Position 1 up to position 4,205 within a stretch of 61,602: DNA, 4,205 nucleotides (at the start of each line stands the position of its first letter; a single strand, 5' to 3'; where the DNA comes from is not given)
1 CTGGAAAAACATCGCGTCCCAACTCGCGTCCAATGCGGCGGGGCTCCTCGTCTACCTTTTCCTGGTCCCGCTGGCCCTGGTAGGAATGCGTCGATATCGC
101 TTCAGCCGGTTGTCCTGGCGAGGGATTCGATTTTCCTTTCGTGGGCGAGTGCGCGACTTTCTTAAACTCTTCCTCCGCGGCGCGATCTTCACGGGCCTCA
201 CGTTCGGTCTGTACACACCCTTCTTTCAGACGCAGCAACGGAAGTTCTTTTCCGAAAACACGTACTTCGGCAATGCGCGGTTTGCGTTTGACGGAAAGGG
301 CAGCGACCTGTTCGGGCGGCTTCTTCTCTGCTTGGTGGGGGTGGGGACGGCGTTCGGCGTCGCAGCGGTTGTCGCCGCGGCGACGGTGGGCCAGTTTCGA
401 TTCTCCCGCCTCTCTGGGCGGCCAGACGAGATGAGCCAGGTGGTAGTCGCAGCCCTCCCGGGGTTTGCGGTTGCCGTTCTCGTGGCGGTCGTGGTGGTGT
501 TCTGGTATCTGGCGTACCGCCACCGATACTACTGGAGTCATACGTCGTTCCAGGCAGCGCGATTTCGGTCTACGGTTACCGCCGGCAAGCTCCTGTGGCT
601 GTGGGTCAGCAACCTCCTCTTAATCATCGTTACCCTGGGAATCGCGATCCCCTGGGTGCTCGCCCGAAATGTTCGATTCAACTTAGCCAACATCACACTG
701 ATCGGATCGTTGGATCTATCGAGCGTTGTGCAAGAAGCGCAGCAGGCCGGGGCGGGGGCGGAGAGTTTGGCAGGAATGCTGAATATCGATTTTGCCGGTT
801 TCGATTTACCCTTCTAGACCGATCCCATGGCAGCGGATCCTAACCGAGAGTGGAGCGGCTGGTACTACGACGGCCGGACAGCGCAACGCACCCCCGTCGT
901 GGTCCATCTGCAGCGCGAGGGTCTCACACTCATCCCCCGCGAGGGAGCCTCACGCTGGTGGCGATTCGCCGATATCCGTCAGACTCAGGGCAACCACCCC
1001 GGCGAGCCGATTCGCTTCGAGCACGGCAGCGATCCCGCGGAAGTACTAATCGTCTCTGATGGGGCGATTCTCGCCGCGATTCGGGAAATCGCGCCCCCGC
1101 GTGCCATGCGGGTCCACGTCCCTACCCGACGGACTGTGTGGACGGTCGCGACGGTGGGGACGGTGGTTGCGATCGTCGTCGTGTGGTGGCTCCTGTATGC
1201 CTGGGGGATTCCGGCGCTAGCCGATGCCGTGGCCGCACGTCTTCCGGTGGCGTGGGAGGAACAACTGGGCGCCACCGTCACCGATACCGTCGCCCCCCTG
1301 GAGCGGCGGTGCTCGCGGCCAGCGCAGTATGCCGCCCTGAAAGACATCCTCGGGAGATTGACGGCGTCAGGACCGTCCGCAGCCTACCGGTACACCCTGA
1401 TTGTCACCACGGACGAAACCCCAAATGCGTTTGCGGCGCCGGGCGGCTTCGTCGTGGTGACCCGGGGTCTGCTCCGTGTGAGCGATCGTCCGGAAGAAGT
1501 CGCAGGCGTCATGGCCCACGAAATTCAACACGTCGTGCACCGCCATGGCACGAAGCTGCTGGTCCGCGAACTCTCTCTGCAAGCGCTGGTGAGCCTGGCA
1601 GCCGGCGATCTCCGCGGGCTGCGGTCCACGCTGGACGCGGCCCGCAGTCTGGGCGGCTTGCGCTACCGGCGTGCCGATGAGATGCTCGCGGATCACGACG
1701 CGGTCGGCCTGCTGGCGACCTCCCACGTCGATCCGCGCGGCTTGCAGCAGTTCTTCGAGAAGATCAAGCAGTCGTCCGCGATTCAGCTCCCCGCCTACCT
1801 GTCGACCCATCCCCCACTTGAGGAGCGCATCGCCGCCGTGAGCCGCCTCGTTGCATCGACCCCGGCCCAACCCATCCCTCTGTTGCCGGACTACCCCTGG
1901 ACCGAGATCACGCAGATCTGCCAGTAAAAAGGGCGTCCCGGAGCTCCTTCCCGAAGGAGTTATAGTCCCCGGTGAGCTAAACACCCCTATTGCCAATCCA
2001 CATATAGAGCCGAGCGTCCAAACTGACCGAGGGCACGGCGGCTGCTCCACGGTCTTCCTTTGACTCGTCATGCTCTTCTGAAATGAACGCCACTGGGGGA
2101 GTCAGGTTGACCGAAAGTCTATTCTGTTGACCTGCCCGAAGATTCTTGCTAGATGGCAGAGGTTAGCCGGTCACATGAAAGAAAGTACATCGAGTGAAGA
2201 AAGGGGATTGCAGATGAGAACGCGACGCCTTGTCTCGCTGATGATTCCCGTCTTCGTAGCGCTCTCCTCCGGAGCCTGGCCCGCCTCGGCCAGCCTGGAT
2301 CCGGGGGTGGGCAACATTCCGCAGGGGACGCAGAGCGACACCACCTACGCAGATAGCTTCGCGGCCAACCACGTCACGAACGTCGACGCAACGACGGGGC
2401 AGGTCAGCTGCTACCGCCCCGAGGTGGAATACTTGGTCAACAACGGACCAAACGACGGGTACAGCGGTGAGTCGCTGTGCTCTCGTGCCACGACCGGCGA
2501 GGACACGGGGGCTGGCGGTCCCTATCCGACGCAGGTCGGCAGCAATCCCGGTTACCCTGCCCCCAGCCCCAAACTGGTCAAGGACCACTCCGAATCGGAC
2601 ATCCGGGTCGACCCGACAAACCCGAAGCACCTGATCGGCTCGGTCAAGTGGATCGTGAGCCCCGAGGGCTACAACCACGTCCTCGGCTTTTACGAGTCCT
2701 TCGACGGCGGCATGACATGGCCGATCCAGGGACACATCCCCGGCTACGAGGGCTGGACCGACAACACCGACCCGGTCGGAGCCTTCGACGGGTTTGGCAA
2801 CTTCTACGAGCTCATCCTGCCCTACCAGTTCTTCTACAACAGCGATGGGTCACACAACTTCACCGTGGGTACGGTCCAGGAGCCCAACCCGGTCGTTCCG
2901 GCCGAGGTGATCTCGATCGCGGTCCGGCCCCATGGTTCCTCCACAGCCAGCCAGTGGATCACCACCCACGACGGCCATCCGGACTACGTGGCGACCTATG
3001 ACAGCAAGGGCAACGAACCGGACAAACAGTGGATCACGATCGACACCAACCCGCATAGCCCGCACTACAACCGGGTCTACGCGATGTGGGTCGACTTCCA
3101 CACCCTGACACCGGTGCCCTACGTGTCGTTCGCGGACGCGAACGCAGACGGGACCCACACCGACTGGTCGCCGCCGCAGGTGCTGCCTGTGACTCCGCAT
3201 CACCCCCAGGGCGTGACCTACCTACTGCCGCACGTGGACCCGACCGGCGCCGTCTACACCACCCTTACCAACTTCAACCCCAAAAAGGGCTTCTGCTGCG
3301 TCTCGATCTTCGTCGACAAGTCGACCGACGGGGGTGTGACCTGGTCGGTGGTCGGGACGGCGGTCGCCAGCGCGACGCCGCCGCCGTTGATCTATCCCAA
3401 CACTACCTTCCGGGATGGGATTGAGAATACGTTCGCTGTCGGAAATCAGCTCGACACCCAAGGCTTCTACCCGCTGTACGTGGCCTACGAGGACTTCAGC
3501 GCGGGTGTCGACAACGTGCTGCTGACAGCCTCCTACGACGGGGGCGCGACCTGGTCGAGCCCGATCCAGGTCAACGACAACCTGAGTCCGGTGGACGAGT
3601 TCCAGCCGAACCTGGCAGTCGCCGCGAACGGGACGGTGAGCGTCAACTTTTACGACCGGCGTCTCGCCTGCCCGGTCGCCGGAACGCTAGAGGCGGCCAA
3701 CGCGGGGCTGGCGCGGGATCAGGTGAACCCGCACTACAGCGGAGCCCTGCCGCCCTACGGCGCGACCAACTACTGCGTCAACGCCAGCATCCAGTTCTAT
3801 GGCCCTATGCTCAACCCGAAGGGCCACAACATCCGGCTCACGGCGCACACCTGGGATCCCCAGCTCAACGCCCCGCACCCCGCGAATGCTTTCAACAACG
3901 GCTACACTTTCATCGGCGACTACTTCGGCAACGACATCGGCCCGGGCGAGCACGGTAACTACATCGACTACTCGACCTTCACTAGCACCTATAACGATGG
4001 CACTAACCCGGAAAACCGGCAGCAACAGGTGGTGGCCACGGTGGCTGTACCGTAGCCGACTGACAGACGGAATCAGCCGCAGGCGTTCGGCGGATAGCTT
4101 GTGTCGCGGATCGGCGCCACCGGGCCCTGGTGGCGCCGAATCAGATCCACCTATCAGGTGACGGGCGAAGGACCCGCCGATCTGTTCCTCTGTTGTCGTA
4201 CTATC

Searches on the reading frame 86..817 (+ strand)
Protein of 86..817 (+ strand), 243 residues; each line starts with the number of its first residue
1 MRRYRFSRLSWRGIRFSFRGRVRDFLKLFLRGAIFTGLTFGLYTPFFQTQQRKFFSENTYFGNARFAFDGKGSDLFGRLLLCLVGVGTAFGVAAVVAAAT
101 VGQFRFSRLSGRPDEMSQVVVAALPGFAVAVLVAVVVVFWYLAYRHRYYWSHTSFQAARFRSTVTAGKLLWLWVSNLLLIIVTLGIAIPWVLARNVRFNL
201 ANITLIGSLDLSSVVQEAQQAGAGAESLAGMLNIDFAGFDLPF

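Call 12: search_protein_families(library=pfam, proteins=[window:86-817:+])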
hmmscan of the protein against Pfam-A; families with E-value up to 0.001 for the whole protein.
window:86-817:+ (243 aa): 1 family
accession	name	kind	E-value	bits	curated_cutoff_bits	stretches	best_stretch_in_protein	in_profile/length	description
PF05987.18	DUF898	-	3.2e-48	165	28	1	2-229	107-334/336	Bacterial protein of unknown function (DUF898)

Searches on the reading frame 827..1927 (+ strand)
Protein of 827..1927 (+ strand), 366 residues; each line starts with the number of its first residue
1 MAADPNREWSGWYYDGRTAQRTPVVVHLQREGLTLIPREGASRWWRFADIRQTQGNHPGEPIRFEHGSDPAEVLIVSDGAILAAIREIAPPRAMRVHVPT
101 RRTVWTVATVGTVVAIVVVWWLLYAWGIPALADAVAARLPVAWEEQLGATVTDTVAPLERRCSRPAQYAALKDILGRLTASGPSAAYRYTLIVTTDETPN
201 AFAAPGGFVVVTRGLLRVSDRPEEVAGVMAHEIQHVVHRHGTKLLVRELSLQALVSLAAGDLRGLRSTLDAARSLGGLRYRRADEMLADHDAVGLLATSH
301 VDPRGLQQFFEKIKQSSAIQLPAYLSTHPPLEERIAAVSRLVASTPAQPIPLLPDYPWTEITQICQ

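Call 12: search_protein_families(library=pfam, proteins=[window:827-1927:+])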
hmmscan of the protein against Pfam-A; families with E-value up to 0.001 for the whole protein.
window:827-1927:+ (366 aa): 2 families
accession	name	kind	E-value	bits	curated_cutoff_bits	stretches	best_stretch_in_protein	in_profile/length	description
PF01435.24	Peptidase_M48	-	1.2e-28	100.6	20.3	1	167-340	3-184/186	Peptidase family M48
PF23368.1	DUF7092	-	3.2e-08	34.5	24.5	1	10-80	3-68/77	Domain of unknown function (DUF7092)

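Call 18: find_encoding_contigs(protein=window:827-1927:+, flank=10000, max_places=10)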
Protein window:827-1927:+ (366 aa): 8 contigs read that carry it; 8 places shown.
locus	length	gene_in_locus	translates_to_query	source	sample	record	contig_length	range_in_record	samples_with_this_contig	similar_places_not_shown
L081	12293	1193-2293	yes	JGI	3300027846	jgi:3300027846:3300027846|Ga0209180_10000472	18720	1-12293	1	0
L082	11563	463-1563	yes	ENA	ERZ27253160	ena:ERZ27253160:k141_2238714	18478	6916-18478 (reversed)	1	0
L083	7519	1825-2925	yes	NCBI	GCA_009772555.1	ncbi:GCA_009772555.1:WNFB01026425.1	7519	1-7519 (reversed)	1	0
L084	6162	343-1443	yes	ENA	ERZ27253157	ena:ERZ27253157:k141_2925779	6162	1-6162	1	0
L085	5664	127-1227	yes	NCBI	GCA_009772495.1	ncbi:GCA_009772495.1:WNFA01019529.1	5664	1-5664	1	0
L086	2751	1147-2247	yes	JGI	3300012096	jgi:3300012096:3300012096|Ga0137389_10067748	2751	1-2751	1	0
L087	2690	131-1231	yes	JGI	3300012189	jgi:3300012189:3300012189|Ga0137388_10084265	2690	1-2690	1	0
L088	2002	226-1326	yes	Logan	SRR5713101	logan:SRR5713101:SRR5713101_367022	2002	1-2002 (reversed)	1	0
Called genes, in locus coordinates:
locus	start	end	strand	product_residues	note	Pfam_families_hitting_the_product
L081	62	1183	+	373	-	PF05987:DUF898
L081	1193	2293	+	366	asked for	PF23368:DUF7092, PF01435:Peptidase_M48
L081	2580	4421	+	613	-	-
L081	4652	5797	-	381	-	-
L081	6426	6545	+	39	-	-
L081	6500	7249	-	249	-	PF01161:PBP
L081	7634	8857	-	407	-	PF01979:Amidohydro_1, PF07969:Amidohydro_3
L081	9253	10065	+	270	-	PF00392:GntR, PF07702:UTRA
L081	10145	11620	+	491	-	PF00206:Lyase_1, PF14698:ASL_C2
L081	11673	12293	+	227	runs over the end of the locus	PF04199:Cyclase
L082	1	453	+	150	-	?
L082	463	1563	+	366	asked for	PF23368:DUF7092, PF01435:Peptidase_M48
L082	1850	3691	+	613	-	-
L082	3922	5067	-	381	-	-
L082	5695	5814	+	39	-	-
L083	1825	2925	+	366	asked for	PF23368:DUF7092, PF01435:Peptidase_M48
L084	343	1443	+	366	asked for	PF23368:DUF7092, PF01435:Peptidase_M48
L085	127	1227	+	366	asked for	PF23368:DUF7092, PF01435:Peptidase_M48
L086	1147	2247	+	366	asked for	PF23368:DUF7092, PF01435:Peptidase_M48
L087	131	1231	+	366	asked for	PF23368:DUF7092, PF01435:Peptidase_M48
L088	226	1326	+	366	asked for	PF23368:DUF7092, PF01435:Peptidase_M48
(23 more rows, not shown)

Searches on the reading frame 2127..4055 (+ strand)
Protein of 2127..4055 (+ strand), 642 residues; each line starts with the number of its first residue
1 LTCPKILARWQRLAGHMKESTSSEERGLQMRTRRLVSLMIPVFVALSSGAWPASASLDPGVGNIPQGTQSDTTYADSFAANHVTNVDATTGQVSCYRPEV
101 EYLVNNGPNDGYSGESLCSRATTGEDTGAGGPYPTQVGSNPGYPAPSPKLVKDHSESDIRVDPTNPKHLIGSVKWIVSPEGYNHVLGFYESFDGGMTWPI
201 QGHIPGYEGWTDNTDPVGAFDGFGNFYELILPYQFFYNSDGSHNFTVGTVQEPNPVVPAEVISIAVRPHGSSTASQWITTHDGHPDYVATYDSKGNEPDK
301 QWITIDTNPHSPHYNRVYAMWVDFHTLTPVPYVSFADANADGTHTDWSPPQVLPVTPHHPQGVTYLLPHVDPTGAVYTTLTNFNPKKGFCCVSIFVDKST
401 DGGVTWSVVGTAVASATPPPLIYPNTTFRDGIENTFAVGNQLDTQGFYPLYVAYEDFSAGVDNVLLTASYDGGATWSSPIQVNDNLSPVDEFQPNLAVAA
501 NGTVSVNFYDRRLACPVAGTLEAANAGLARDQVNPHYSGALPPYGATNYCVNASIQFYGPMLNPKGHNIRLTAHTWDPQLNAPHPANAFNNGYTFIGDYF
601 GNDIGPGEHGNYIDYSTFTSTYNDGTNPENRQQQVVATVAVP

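Call 12: search_protein_families(library=pfam, proteins=[window:2127-4055:+])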
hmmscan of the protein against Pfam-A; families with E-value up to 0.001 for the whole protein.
window:2127-4055:+ (642 aa): 1 family
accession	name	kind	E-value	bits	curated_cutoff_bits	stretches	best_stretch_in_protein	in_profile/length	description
PF02012.26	BNR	-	0.00049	20.1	27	0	399-407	3-11/12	BNR/Asp-box repeat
